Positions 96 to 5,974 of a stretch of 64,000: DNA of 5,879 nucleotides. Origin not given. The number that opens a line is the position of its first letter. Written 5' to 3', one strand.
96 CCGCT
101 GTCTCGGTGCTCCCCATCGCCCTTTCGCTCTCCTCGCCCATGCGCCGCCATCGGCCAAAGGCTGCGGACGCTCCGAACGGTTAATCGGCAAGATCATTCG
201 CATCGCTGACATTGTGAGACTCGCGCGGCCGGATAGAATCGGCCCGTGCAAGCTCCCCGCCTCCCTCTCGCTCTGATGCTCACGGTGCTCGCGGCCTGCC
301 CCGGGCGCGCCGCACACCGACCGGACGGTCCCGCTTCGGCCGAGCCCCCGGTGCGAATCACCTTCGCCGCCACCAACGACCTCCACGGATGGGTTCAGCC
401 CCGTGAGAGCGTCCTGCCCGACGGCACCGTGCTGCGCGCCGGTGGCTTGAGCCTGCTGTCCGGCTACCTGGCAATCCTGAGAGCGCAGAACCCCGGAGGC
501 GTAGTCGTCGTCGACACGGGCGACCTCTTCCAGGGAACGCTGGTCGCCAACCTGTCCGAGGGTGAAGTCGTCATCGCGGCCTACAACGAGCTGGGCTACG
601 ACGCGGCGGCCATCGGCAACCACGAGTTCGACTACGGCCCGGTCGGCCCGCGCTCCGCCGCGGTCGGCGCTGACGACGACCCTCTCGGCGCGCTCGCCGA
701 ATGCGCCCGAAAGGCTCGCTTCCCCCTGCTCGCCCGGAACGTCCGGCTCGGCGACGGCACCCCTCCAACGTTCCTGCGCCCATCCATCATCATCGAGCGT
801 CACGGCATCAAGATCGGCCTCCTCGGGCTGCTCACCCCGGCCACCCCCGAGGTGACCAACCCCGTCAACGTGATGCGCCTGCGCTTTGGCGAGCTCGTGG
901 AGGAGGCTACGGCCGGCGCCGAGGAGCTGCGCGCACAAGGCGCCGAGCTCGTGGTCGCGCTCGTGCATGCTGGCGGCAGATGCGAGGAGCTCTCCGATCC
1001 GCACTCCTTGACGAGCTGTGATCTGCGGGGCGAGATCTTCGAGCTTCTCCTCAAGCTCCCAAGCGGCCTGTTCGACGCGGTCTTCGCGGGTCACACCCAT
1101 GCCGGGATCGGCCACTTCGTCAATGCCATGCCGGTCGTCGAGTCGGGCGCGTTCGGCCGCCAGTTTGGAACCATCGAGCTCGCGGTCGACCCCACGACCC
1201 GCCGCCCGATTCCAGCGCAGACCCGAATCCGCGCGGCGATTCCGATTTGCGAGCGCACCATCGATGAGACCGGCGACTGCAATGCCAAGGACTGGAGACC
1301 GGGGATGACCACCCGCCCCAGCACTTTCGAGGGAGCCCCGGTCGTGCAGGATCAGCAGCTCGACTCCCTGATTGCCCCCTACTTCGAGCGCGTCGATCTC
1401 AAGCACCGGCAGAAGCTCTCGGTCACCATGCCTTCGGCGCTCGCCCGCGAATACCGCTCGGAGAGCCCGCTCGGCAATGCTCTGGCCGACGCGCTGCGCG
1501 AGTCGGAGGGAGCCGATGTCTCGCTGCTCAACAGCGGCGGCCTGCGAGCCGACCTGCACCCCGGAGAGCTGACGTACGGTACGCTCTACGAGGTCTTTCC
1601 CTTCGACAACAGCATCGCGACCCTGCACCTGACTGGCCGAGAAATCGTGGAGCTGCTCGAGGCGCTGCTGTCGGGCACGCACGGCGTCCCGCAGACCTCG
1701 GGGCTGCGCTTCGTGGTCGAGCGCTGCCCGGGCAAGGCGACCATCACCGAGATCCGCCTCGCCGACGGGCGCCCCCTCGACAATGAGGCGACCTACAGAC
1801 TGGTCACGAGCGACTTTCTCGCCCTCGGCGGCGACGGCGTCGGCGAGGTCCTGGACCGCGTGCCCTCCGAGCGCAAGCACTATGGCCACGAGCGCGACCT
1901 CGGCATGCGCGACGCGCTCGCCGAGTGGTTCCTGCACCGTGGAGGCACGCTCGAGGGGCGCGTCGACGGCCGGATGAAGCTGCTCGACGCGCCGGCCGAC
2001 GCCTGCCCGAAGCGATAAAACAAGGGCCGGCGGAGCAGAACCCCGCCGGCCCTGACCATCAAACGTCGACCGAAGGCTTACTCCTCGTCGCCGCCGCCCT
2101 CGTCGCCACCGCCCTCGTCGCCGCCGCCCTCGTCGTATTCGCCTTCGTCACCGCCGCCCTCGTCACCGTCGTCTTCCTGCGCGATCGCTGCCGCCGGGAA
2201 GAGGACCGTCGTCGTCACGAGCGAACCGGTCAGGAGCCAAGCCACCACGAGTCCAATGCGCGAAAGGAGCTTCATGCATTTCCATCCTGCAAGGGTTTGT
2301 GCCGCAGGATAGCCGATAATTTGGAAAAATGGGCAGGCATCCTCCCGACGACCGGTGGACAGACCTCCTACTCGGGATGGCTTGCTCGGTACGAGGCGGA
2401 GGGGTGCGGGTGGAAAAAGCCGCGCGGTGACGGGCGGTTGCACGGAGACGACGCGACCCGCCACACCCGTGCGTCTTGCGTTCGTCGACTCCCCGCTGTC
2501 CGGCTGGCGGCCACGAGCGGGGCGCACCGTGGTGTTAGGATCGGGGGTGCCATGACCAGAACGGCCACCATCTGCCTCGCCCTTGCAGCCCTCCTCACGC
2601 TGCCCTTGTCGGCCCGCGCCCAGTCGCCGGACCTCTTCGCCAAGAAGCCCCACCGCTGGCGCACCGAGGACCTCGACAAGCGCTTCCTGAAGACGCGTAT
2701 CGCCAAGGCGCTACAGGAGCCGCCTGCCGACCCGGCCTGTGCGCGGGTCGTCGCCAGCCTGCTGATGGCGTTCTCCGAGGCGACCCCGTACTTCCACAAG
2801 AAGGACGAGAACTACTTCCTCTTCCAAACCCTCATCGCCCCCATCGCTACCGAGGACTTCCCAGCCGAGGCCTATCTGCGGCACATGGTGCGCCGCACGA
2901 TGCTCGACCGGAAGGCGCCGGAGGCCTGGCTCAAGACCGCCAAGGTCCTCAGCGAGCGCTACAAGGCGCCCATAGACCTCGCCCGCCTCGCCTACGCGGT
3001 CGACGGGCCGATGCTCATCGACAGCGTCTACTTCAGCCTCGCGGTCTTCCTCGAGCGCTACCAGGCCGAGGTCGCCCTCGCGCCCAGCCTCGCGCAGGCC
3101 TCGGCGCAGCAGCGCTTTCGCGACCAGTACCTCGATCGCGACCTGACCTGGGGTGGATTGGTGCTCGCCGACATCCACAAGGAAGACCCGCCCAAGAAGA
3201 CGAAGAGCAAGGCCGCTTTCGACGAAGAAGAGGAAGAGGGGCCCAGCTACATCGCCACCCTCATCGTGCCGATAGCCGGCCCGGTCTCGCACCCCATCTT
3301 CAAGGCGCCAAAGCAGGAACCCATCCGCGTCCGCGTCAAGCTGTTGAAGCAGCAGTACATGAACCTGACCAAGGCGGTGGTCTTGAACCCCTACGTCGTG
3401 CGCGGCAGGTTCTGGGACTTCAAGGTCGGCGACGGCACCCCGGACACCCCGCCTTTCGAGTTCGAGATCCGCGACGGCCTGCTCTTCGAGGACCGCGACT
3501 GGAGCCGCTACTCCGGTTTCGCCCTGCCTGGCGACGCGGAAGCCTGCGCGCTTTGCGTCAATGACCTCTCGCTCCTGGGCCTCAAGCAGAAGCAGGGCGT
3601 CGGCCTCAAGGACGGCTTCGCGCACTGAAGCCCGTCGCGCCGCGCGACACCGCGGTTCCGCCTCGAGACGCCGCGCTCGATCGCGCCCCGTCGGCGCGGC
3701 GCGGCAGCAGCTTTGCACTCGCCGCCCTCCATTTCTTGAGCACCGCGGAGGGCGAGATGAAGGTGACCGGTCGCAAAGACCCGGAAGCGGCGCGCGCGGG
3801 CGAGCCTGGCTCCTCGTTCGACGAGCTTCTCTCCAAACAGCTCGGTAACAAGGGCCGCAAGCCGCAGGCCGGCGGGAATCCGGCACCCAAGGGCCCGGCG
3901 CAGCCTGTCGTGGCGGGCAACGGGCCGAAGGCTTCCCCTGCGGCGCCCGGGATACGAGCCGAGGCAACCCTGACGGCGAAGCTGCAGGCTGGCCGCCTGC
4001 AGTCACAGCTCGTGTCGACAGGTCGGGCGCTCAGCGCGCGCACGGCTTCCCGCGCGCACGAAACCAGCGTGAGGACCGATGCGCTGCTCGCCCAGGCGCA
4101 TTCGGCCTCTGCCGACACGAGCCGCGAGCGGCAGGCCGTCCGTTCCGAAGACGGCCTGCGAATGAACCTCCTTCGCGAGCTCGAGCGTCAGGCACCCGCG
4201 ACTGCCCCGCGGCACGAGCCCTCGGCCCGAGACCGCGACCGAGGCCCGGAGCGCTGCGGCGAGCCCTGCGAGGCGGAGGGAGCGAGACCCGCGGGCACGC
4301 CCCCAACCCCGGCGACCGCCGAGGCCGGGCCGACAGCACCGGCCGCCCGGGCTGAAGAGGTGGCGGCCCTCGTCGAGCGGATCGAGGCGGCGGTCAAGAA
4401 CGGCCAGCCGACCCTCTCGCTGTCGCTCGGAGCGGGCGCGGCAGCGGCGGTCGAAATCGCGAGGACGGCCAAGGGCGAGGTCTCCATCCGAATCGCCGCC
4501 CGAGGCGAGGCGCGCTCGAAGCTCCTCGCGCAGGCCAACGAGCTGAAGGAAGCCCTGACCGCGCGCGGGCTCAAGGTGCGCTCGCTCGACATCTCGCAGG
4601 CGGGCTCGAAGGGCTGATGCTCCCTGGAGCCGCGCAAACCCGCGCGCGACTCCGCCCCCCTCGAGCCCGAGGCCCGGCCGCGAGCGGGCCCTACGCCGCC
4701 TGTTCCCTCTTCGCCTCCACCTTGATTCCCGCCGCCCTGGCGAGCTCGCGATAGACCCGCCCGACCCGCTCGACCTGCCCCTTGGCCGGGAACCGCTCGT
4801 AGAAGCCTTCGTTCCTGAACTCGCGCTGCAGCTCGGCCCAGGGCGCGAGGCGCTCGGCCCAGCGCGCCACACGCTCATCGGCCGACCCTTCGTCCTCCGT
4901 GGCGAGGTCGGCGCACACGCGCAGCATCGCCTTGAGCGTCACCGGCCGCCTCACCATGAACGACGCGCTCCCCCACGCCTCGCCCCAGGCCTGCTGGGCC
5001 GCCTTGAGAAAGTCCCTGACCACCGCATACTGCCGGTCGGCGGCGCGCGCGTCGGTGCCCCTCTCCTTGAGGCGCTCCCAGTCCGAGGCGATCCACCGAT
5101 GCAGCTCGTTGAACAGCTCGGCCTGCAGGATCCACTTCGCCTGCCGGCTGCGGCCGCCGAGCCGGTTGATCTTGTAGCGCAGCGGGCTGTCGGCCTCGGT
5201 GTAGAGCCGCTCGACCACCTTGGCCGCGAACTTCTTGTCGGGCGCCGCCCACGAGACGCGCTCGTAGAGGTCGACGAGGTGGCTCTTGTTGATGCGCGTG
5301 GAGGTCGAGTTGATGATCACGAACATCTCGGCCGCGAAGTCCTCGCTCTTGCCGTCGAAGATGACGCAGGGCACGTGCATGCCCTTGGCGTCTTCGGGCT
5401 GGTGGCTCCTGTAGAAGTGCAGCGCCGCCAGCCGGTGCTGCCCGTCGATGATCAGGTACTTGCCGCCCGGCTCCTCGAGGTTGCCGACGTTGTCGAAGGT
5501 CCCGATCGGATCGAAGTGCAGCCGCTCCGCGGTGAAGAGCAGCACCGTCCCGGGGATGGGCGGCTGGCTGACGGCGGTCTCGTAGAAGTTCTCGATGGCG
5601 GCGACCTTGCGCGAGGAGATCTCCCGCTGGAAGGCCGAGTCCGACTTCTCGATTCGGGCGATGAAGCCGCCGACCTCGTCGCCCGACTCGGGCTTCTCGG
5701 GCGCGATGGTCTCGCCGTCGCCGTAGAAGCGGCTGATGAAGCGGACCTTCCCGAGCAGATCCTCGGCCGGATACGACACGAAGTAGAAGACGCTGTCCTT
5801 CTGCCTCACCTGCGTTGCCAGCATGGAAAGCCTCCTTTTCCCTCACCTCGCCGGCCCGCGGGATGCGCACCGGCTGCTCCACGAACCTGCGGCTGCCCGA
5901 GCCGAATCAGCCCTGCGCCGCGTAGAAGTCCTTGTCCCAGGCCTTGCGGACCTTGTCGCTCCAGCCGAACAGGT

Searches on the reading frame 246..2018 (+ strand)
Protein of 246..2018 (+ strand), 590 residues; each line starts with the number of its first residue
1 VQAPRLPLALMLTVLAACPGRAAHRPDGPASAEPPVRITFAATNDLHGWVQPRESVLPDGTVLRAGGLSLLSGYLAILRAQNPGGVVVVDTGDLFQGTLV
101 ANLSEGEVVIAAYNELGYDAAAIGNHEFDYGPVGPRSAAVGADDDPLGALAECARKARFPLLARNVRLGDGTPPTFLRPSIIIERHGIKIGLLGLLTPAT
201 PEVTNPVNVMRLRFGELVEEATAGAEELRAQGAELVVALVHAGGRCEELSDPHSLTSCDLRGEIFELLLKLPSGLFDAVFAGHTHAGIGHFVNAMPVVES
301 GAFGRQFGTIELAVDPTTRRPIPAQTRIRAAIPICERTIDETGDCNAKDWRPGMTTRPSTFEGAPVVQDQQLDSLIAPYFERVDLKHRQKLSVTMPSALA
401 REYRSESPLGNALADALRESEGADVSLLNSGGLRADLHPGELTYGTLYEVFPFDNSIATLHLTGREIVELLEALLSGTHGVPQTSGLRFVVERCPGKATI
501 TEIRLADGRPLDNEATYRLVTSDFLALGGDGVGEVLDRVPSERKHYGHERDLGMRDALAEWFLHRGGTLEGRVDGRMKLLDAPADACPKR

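Call 55: search_protein_families(library=pfam, proteins=[window:246-2018:+], max_evalue=0.001)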
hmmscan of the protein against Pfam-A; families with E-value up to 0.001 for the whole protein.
window:246-2018:+ (590 aa): 3 families
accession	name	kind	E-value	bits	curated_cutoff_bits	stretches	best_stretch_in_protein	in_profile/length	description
PF02872.23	5_nucleotid_C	-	4e-32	111.9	23.6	1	399-532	14-153/158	5'-nucleotidase, C-terminal domain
PF00149.33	Metallophos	-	3e-07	31.5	21.5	1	39-286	2-190/191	Calcineurin-like phosphoesterase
PF21953.1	NadN_nucleosid_C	-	0.00035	21.1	27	1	419-462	33-76/199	NAD nucleotidase, C-terminal domain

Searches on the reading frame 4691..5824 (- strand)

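Call 55: search_protein_families(library=pfam, proteins=[window:4691-5824:-], max_evalue=0.001)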
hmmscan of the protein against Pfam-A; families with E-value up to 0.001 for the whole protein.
window:4691-5824:- (377 aa): 2 families
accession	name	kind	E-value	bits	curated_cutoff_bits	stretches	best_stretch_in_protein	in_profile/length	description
PF14072.11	DndB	-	7.9e-07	28.9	29.1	1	62-316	37-284/338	DNA-sulfur modification-associated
PF03235.19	GmrSD_N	-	7.8e-05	23.3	33.2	0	64-136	16-72/199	GmrSD restriction endonuclease, N-terminal domain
